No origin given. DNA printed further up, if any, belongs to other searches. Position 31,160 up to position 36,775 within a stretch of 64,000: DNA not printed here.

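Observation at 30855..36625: Single-polypeptide AddB-AddA fusion (inactive helicase - RecB nuclease - UvrD helicase) with a coupled downstream ORF of unknown function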

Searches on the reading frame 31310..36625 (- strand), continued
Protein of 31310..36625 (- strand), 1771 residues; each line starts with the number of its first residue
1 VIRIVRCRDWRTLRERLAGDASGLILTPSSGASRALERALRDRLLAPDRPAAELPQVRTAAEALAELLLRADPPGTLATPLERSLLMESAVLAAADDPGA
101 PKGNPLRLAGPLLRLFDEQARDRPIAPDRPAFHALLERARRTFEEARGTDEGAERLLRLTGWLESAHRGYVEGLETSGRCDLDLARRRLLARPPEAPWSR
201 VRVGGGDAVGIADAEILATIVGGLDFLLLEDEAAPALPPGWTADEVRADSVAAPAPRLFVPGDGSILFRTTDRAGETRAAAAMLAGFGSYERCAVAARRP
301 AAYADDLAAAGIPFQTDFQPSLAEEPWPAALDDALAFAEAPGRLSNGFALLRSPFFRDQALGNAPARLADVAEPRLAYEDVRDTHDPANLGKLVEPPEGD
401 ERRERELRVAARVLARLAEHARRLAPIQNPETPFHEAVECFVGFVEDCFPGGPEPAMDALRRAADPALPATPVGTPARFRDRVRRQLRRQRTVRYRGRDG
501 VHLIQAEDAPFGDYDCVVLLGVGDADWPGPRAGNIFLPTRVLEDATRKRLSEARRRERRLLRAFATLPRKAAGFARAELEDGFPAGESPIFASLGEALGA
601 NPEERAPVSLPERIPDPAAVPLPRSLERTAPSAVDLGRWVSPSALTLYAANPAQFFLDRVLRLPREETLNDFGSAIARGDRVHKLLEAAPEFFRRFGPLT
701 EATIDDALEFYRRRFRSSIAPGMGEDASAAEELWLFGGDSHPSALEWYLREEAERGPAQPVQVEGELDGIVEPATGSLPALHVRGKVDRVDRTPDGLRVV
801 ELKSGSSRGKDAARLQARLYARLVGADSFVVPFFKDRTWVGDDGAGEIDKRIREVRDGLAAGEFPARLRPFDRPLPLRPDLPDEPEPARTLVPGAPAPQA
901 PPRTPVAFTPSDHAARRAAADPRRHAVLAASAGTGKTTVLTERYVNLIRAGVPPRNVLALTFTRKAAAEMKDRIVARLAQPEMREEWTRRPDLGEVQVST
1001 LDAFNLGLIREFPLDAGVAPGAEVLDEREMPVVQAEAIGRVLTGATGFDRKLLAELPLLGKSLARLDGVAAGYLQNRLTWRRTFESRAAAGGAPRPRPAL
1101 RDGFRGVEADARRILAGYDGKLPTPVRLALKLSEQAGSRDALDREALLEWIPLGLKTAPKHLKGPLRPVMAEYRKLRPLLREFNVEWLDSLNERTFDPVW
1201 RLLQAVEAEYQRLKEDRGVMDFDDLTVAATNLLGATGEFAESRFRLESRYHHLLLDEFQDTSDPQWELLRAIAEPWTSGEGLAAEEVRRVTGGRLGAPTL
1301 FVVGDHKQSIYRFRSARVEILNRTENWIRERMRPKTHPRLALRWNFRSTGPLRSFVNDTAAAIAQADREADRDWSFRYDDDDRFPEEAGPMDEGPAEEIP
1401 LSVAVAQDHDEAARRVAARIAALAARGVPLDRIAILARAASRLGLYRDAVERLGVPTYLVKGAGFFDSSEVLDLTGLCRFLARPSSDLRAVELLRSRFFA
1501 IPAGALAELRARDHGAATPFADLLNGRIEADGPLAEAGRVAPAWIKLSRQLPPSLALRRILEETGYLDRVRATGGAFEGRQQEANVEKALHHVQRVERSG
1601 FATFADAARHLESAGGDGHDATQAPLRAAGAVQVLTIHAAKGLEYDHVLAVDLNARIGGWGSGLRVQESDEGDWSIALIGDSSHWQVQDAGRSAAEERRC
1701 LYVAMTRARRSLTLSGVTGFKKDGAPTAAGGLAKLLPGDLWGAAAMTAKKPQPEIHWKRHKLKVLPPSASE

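Call 56: search_protein_families(library=ncbifam, proteins=[P0085, P0069, P0099, P0066], max_evalue=1e-10)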
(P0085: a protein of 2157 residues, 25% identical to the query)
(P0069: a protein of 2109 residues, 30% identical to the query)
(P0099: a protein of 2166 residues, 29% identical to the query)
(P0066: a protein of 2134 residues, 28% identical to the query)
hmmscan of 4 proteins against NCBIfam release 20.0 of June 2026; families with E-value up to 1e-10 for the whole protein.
P0085 (2157 aa): 16 families
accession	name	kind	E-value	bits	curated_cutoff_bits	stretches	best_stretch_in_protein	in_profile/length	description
TIGR02784.1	addA_alphas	equivalog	0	1196.7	860.75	1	992-2131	2-1138/1138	double-strand break repair helicase AddA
TIGR02786.1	addB_alphas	equivalog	2.1e-282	939.8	486.5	1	2-917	39-963/1024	double-strand break repair protein AddB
TIGR02785.1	addA_Gpos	equivalog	5.9e-69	233.1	707.65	1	999-1879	13-892/1234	helicase-exonuclease AddAB subunit AddA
TIGR00609.1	recB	equivalog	4e-62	210.7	696.05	1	1005-1871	14-818/1175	exodeoxyribonuclease V subunit beta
NF010485.0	PRK13909.1-2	equivalog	9.4e-57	192.9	650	2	1335-1487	283-426/909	RecB-like helicase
TIGR01073.1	pcrA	equivalog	5.4e-50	170.5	911.2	3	1329-1489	158-297/725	DNA helicase PcrA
NF010487.0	PRK13909.1-4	equivalog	1.3e-41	142.8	759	2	1221-1452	178-395/924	RecB-like helicase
NF008128.0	PRK10876.1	equivalog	5.8e-37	126.9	1697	1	1339-1857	334-809/1181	exodeoxyribonuclease V subunit beta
TIGR01075.1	uvrD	equivalog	4.3e-34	117.9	1144.45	0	1339-1493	167-300/715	DNA helicase II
NF008743.0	PRK11773.1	equivalog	1.2e-33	116.5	965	0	1337-1490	170-302/720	DNA helicase II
NF010484.0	PRK13909.1-1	equivalog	2.5e-29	101.7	1074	2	1316-1451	276-412/945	RecB-like helicase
TIGR01074.1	rep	equivalog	4.1e-29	101.3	951.45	1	1336-1442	162-255/668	DNA helicase Rep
NF008276.0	PRK11054.1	equivalog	3.1e-23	82.1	543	0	1339-1440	394-479/684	DNA helicase IV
NF010486.0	PRK13909.1-3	equivalog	6.6e-23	80.7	1109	1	1348-1438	296-384/921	RecB-like helicase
TIGR03623.1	TIGR03623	subfamily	1.3e-19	69.9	299.6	1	547-899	443-793/876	probable DNA repair protein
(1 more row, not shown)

P0069 (2109 aa): 15 families
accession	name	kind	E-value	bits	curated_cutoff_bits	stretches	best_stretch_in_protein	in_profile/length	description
TIGR02784.1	addA_alphas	equivalog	0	1147.8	860.75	1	977-2094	2-1138/1138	double-strand break repair helicase AddA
TIGR02786.1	addB_alphas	equivalog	1.1e-207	692.4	486.5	1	3-725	2-776/1024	double-strand break repair protein AddB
TIGR02785.1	addA_Gpos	equivalog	4.7e-56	190.3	707.65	2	1305-1667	330-694/1234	helicase-exonuclease AddAB subunit AddA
NF010485.0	PRK13909.1-2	equivalog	1.6e-50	172.2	650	2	1324-1466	293-426/909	RecB-like helicase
TIGR00609.1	recB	equivalog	2.1e-50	171.9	696.05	2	1305-1833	315-811/1175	exodeoxyribonuclease V subunit beta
TIGR01073.1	pcrA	equivalog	6.5e-41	140.5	911.2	2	1306-1463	156-292/725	DNA helicase PcrA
NF010487.0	PRK13909.1-4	equivalog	1.2e-36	126.4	759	2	1327-1466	292-422/924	RecB-like helicase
TIGR01074.1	rep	equivalog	1e-27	96.8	951.45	1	1287-1423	132-257/668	DNA helicase Rep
NF008743.0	PRK11773.1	equivalog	5.3e-27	94.5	965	0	978-1040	14-78/720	DNA helicase II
NF008128.0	PRK10876.1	equivalog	6e-27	93.7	1697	1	1315-1831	331-814/1181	exodeoxyribonuclease V subunit beta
TIGR01075.1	uvrD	equivalog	2.2e-24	85.7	1144.45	0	978-1041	9-74/715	DNA helicase II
NF010484.0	PRK13909.1-1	equivalog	4.1e-23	81.1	1074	1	1308-1419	288-401/945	RecB-like helicase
NF008276.0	PRK11054.1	equivalog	1.3e-21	76.7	543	0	1286-1431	362-491/684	DNA helicase IV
NF008172.0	PRK10919.1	equivalog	6.9e-20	70.8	1168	0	1304-1419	152-254/673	DNA helicase Rep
NF010486.0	PRK13909.1-3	equivalog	9.2e-19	67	1109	0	1333-1416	302-383/921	RecB-like helicase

P0099 (2166 aa): 16 families
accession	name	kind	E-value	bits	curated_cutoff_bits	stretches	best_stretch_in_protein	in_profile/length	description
TIGR02784.1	addA_alphas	equivalog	0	1077.6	860.75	1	1009-2147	3-1137/1138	double-strand break repair helicase AddA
TIGR02786.1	addB_alphas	equivalog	1.9e-287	956.5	486.5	1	5-981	2-1024/1024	double-strand break repair protein AddB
NF010485.0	PRK13909.1-2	equivalog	8e-55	186.5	650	2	1354-1495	293-425/909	RecB-like helicase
TIGR00609.1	recB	equivalog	6.2e-51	173.6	696.05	3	1021-1135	14-132/1175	exodeoxyribonuclease V subunit beta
TIGR02785.1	addA_Gpos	equivalog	2.2e-50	171.6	707.65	2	1016-1162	14-138/1234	helicase-exonuclease AddAB subunit AddA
TIGR01073.1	pcrA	equivalog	2.7e-46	158.3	911.2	2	1342-1460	162-267/725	DNA helicase PcrA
NF010487.0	PRK13909.1-4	equivalog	3.4e-41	141.4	759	2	1359-1494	294-420/924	RecB-like helicase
NF008743.0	PRK11773.1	equivalog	3.4e-30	105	965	0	1014-1072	20-79/720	DNA helicase II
NF010484.0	PRK13909.1-1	equivalog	1.9e-29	102.1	1074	2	1340-1494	290-435/945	RecB-like helicase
TIGR01075.1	uvrD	equivalog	2.2e-28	99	1144.45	0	1015-1072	16-74/715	DNA helicase II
TIGR01074.1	rep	equivalog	1.8e-27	95.9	951.45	0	1348-1459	165-263/668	DNA helicase Rep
NF008276.0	PRK11054.1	equivalog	4e-27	95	543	1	1272-1460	326-490/684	DNA helicase IV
NF008128.0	PRK10876.1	equivalog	4.5e-25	87.5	1697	1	1339-1671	329-634/1181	exodeoxyribonuclease V subunit beta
NF010486.0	PRK13909.1-3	equivalog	9.3e-23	80.2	1109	1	1360-1448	299-385/921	RecB-like helicase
TIGR03623.1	TIGR03623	subfamily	4.2e-22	78.2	299.6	1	543-915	434-799/876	probable DNA repair protein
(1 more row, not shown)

P0066 (2134 aa): 12 families
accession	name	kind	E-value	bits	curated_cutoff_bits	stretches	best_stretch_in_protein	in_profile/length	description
TIGR02785.1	addA_Gpos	equivalog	6.5e-81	272.7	707.65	4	1529-1845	543-875/1234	helicase-exonuclease AddAB subunit AddA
TIGR00609.1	recB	equivalog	8.3e-70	236.1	696.05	1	1353-1854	338-818/1175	exodeoxyribonuclease V subunit beta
TIGR02784.1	addA_alphas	equivalog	3.8e-67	227.5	860.75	1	1336-2117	338-1131/1138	double-strand break repair helicase AddA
TIGR01073.1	pcrA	equivalog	1.5e-45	155.8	911.2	1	1354-1478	179-291/725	DNA helicase PcrA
NF008743.0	PRK11773.1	equivalog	5.7e-42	144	965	1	1043-1162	12-116/720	DNA helicase II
TIGR01075.1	uvrD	equivalog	3.5e-41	141.3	1144.45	1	1041-1162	6-111/715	DNA helicase II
NF008128.0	PRK10876.1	equivalog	1.8e-35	122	1697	1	1337-1846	328-815/1181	exodeoxyribonuclease V subunit beta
TIGR01074.1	rep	equivalog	3e-27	95.2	951.45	0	1559-1782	338-574/668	DNA helicase Rep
NF010485.0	PRK13909.1-2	equivalog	7.8e-27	93.9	650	1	1309-1485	253-429/909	RecB-like helicase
NF010487.0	PRK13909.1-4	equivalog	5e-25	87.9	759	0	1322-1607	262-520/924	RecB-like helicase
NF008172.0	PRK10919.1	equivalog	1.1e-18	66.8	1168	0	1044-1105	6-68/673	DNA helicase Rep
NF008276.0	PRK11054.1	equivalog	9e-13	47.6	543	0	1048-1109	204-266/684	DNA helicase IV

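Call 92: search_protein_families(library=padloc, proteins=[window:31313-36625:-], max_evalue=0.001)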
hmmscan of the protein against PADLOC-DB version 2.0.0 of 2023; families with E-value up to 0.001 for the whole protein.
window:31313-36625:- (1771 aa): 43 families (the best 25 are shown)
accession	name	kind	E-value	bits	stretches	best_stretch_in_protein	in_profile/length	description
PDLC03802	RTasHel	-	4.1e-45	152.8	3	1206-1477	152-360/675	DRT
PDLC00114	GajB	-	1.3e-32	111.2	3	924-984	21-82/635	UrvD helicase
PDLC00117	GajB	-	1.5e-31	107.6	3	1204-1472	176-392/604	UrvD helicase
PDLC00132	GajB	-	3.9e-28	96.5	2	928-976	21-68/625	UrvD helicase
PDLC00103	GajB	-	4.7e-26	89.9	3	912-980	18-87/612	UrvD helicase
PDLC00122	GajB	-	4.7e-21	73.3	2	926-976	19-69/502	UrvD helicase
PDLC00127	GajB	-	5.8e-21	72.6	2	1204-1350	159-279/594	UrvD helicase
PDLC00123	GajB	-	1.7e-20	71.1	2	919-977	12-70/540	UrvD helicase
PDLC00107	GajB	-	5.1e-19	66.3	2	1631-1727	479-568/587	UrvD helicase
PDLC00130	GajB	-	1.4e-18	64.6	1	1208-1351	167-281/589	UrvD helicase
PDLC00104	GajB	-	6.7e-18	62.7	2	1205-1274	124-190/574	UrvD helicase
PDLC00134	GajB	-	1.3e-14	52.1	2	923-979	29-86/431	UrvD helicase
PDLC00129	GajB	-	1.7e-14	51.3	1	1216-1351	194-300/594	UrvD helicase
PDLC00116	GajB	-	7.9e-14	49.2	1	927-982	29-85/557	UrvD helicase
PDLC00112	GajB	-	1.2e-13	48.5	1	925-977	20-72/581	UrvD helicase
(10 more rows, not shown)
